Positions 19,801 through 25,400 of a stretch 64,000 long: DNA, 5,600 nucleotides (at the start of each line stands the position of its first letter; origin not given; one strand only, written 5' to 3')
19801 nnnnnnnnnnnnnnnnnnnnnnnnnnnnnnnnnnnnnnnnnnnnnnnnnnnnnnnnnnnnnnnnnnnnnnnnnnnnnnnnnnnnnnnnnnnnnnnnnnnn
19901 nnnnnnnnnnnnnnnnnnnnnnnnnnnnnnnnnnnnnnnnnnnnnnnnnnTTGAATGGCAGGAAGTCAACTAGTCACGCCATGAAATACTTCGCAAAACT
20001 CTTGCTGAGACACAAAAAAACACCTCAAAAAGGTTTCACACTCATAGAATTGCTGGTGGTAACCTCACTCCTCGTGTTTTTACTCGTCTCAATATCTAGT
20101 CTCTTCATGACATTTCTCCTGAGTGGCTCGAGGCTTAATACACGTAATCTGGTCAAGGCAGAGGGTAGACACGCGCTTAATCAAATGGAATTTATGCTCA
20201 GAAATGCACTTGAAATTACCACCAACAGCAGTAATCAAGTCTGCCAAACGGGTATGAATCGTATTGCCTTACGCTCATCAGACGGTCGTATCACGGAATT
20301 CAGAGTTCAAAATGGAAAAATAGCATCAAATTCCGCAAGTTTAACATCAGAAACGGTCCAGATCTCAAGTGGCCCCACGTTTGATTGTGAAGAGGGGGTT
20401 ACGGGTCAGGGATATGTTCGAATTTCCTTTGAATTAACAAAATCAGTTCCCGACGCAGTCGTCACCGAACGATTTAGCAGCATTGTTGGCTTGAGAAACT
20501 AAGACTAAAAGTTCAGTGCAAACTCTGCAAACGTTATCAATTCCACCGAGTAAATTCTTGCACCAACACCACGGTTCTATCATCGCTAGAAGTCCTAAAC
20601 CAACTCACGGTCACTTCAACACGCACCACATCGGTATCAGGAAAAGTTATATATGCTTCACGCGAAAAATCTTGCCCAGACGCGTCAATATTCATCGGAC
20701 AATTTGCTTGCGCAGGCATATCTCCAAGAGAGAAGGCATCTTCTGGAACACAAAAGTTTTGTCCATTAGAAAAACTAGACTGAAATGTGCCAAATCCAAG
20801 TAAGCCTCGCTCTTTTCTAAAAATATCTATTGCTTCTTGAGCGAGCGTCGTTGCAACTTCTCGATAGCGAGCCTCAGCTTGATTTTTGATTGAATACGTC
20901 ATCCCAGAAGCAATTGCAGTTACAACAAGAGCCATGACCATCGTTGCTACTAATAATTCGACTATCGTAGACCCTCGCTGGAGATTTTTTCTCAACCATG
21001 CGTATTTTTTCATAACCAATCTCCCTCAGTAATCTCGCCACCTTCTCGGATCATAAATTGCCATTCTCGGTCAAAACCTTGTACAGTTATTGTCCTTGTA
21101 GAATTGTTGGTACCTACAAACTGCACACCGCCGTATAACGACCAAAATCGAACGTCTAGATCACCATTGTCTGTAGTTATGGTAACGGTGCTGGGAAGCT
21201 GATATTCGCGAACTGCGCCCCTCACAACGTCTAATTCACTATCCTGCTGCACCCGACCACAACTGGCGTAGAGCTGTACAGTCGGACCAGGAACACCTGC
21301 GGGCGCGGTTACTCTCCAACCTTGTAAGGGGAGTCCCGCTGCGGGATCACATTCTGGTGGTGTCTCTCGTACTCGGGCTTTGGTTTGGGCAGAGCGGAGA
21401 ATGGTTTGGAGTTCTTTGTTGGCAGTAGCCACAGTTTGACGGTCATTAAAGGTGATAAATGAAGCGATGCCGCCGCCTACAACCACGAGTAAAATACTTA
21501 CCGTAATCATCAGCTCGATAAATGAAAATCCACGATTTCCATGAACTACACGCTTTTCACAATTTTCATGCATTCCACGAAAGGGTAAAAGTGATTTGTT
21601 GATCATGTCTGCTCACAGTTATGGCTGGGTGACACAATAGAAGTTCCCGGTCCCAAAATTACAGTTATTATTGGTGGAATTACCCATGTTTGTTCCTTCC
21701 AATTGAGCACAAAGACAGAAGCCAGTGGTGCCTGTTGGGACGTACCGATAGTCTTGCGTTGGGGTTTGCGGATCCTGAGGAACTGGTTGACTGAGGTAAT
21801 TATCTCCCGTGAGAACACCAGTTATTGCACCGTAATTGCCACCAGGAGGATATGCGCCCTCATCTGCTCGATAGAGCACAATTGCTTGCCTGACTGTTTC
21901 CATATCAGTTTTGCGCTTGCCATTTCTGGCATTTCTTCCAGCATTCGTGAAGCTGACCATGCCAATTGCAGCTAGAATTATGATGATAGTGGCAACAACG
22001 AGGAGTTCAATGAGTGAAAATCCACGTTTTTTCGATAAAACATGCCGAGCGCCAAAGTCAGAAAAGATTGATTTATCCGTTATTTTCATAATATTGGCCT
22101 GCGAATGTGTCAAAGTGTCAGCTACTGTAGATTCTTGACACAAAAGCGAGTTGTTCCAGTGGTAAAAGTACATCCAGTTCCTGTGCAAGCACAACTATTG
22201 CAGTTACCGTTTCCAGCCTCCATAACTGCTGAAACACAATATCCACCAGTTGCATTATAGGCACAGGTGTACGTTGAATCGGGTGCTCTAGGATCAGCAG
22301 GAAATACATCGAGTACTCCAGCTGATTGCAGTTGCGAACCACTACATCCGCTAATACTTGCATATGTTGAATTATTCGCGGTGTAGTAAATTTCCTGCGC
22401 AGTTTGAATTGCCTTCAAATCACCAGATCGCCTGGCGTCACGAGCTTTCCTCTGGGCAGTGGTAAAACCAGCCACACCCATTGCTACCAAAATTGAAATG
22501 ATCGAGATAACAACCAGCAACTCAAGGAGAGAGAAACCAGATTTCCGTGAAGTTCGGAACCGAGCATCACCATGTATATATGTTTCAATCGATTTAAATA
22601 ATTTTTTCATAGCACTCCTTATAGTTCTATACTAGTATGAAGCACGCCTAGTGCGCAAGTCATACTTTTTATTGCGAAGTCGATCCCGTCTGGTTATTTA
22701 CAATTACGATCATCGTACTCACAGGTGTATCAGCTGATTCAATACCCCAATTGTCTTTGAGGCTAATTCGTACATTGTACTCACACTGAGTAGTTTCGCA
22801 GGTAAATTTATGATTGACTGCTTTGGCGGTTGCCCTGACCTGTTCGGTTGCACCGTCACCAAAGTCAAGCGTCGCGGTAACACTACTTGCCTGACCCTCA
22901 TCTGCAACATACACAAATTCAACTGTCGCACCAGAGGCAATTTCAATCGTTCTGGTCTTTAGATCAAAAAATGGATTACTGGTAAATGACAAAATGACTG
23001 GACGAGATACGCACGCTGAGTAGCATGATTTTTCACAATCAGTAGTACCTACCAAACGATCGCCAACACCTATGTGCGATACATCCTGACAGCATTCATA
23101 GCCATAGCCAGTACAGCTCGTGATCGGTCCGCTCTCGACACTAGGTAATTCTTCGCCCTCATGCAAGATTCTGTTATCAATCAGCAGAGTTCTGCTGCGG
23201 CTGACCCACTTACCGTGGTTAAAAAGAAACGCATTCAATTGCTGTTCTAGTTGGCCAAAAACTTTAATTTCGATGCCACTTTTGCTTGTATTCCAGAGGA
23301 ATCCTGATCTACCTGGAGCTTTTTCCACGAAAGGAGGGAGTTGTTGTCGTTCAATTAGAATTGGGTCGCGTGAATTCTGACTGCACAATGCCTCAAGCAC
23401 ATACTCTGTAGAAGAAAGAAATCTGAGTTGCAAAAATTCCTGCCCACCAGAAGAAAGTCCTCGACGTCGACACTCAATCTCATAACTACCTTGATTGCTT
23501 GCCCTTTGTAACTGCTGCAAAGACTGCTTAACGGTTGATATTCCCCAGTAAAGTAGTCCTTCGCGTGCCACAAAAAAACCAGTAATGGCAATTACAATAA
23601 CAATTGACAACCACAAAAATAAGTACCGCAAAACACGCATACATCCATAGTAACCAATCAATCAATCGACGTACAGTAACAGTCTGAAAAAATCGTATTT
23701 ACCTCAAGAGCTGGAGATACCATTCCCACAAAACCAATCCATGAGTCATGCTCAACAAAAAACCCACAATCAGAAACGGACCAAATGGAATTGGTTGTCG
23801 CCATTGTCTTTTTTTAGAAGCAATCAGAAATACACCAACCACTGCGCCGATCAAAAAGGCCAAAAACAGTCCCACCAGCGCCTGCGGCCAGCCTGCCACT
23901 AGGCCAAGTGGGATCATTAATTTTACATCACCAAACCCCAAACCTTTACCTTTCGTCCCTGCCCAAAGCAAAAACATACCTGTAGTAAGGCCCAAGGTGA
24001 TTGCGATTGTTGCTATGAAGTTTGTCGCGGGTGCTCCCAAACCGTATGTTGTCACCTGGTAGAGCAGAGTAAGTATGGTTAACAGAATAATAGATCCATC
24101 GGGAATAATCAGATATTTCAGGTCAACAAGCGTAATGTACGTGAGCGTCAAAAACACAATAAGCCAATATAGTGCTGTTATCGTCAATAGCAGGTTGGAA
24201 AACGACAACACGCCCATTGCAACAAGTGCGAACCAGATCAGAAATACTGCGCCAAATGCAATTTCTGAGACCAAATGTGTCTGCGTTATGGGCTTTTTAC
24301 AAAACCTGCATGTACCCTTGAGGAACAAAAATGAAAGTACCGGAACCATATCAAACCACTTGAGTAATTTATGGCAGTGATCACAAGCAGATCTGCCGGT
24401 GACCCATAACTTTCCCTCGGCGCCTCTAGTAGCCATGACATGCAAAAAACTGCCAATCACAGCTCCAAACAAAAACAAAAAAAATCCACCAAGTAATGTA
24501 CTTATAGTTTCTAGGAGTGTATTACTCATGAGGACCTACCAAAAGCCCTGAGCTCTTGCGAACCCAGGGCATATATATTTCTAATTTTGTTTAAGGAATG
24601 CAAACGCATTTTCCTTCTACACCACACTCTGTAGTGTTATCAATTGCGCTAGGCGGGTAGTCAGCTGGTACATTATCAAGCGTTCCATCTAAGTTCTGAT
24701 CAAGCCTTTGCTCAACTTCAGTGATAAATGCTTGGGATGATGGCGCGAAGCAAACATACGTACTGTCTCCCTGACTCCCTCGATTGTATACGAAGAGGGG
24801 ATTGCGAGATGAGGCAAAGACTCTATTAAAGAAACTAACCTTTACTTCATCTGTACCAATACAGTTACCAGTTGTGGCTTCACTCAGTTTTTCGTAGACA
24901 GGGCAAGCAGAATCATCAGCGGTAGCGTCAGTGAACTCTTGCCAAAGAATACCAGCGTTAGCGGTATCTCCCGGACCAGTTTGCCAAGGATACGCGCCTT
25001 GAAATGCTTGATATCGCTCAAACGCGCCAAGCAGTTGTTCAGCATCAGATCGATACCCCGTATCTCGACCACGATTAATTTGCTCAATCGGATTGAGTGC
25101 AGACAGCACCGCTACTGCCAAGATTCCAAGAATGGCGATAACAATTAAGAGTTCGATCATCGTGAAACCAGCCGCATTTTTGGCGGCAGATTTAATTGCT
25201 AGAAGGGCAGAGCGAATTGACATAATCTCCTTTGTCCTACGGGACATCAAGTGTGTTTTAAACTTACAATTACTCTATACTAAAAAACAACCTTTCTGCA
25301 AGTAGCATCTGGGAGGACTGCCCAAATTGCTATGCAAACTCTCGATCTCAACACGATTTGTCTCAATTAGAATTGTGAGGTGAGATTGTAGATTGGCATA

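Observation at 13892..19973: Three large envelope proteins, including a 1157-aa Cys-rich giant, inserted in the type IV pilus locus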

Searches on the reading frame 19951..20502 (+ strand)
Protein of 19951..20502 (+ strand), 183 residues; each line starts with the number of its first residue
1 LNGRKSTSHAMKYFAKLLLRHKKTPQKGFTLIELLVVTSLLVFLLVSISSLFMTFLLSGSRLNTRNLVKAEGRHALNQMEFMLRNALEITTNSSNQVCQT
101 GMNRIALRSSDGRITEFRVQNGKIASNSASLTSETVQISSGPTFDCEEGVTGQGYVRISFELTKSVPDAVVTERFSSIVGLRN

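Call 7: search_protein_families(library=pfam, proteins=[window:19951-20502:+], max_evalue=0.1)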
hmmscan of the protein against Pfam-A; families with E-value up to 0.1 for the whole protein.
window:19951-20502:+ (183 aa): 1 family
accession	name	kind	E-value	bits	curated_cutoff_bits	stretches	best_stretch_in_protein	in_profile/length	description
PF07963.17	N_methyl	-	4.7e-06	26.4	21.2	1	25-47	3-25/27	Prokaryotic N-terminal methylation motif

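Call 29: search_protein_families(library=ncbifam, proteins=[window:19981-20502:+], max_evalue=0.1)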
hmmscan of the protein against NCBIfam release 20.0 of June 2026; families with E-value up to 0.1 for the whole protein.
window:19981-20502:+ (173 aa): 9 families
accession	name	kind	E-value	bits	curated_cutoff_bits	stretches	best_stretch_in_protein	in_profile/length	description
NF007862.0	PRK10574.1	equivalog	6.8e-05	23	138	1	15-142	3-119/145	prepilin peptidase-dependent pilin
NF041002.1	pilin_ComGF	equivalog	0.00013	22.2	80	1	16-85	1-69/139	competence type IV pilus minor pilin ComGF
TIGR02532.1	IV_pilin_GFxxxE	domain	0.00016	21.4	16.3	1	16-36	1-21/24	prepilin-type N-terminal cleavage/methylation domain-containing protein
NF041013.1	T4P_ComGE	equivalog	0.009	16.1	49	1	17-46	4-33/83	competence type IV pilus minor pilin ComGE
NF038304.1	EPS_HpsC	equivalog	0.013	15.1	200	1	2-43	4-46/318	hormogonium polysaccharide secretion pseudopilin HpsC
TIGR02596.1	TIGR02596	subfamily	0.015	15.4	70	1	19-55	1-36/196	Verru_Chthon cassette protein D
NF007800.0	PRK10506.1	equivalog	0.018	14.9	158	1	14-36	6-28/163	prepilin peptidase-dependent protein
TIGR02599.1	TIGR02599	subfamily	0.054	12.7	256.5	1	18-76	1-59/361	Verru_Chthon cassette protein C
NF040982.1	ComGD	equivalog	0.096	13.1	70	0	16-42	1-27/139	competence type IV pilus minor pilin ComGD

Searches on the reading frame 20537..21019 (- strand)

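Call 7: search_protein_families(library=pfam, proteins=[window:20537-21019:-], max_evalue=0.1)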
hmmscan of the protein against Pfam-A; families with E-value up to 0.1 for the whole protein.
window:20537-21019:- (160 aa): 2 families
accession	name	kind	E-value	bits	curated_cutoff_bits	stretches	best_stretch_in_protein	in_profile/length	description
PF07963.17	N_methyl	-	0.00032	20.6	21.2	1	12-36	2-26/27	Prokaryotic N-terminal methylation motif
PF11773.13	ComGE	-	0.042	14.2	25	1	20-70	3-53/82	Competence system putative prepilin ComGE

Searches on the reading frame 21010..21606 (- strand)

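Call 7: search_protein_families(library=pfam, proteins=[window:21010-21606:-], max_evalue=0.1)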
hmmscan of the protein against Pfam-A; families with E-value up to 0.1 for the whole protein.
window:21010-21606:- (198 aa): 3 families
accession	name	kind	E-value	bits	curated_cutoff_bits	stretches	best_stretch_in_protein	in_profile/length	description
PF07963.17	N_methyl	-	9.2e-06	25.5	21.2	1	24-45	4-25/27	Prokaryotic N-terminal methylation motif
PF20560.3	MotA_N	-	0.086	13.5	27.3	0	39-77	32-70/91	Motility protein A N-terminal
PF07532.17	Big_4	-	0.099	12.6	22.1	0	134-149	13-28/59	Bacterial Ig-like domain (group 4)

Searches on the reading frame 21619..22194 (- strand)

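Call 7: search_protein_families(library=pfam, proteins=[window:21619-22194:-], max_evalue=0.1)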
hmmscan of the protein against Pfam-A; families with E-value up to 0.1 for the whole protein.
window:21619-22194:- (191 aa): 2 families
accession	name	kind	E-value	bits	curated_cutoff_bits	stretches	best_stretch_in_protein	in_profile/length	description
PF07963.17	N_methyl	-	1.7e-06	27.8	21.2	1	54-77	2-25/27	Prokaryotic N-terminal methylation motif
PF08334.16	T2SSG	-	0.0025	18.3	21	1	85-157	5-82/108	Type II secretion system (T2SS), protein G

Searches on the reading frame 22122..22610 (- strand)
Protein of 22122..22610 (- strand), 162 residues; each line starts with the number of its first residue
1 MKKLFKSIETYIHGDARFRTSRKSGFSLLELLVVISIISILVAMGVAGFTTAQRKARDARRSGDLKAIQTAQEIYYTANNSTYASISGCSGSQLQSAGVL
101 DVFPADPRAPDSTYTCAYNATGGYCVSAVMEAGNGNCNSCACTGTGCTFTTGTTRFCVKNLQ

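Call 7: search_protein_families(library=pfam, proteins=[window:22122-22610:-], max_evalue=0.1)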
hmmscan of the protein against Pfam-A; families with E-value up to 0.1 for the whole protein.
window:22122-22610:- (162 aa): 2 families
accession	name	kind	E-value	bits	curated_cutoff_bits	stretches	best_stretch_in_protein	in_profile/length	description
PF07963.17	N_methyl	-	1.2e-07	31.4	21.2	1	21-44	2-25/27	Prokaryotic N-terminal methylation motif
PF16732.10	ComP_DUS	-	0.026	15.8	27.3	1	53-138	7-82/87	Type IV minor pilin ComP, DNA uptake sequence receptor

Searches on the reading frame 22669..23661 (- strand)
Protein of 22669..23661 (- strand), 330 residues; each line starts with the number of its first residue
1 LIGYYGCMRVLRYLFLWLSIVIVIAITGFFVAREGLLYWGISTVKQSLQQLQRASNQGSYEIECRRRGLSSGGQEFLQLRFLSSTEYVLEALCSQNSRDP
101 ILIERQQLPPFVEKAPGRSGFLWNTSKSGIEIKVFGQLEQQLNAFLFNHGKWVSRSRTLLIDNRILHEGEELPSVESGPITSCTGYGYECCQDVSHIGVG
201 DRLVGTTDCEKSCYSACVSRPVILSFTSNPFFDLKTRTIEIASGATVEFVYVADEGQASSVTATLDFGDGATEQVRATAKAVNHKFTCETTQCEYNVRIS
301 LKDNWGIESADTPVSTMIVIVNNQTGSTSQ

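Call 7: search_protein_families(library=pfam, proteins=[window:22669-23661:-], max_evalue=0.1)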
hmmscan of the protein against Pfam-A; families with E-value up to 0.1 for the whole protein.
window:22669-23661:- (330 aa): 2 families
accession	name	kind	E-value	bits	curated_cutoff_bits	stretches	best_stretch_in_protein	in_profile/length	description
PF00801.26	PKD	-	3.7e-06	27.3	23.5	1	241-314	11-78/80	PKD domain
PF18911.6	PKD_4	-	0.00023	21.6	27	1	230-312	4-78/85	PKD domain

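Call 29: search_protein_families(library=ncbifam, proteins=[window:22669-23661:-], max_evalue=0.1)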
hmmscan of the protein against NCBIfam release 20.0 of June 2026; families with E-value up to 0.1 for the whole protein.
window:22669-23661:- (330 aa): 0 families

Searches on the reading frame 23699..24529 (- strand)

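Call 8: search_protein_families(library=pfam, proteins=[window:23699-24529:-], max_evalue=0.1)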
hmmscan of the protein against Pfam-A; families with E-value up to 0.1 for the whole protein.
window:23699-24529:- (276 aa): 3 families
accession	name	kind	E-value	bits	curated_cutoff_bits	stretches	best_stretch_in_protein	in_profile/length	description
PF06750.18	A24_N_bact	-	5.8e-24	84.4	23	1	20-100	1-81/84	Bacterial Peptidase A24 N-terminal domain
PF01478.23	Peptidase_A24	-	2.3e-13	50.9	26.5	1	123-233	1-104/104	Type IV leader peptidase family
PF10367.15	zf-Vps39_C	-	0.045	13.8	24.7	0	41-55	4-18/41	Vacuolar sorting protein 39 C-terminal zinc finger domain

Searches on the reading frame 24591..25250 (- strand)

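Call 8: search_protein_families(library=pfam, proteins=[window:24591-25250:-], max_evalue=0.1)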
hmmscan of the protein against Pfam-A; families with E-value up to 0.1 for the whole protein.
window:24591-25250:- (219 aa): 1 family
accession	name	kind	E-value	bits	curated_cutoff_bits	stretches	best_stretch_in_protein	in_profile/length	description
PF07963.17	N_methyl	-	6.7e-08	32.2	21.2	1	24-49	2-27/27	Prokaryotic N-terminal methylation motif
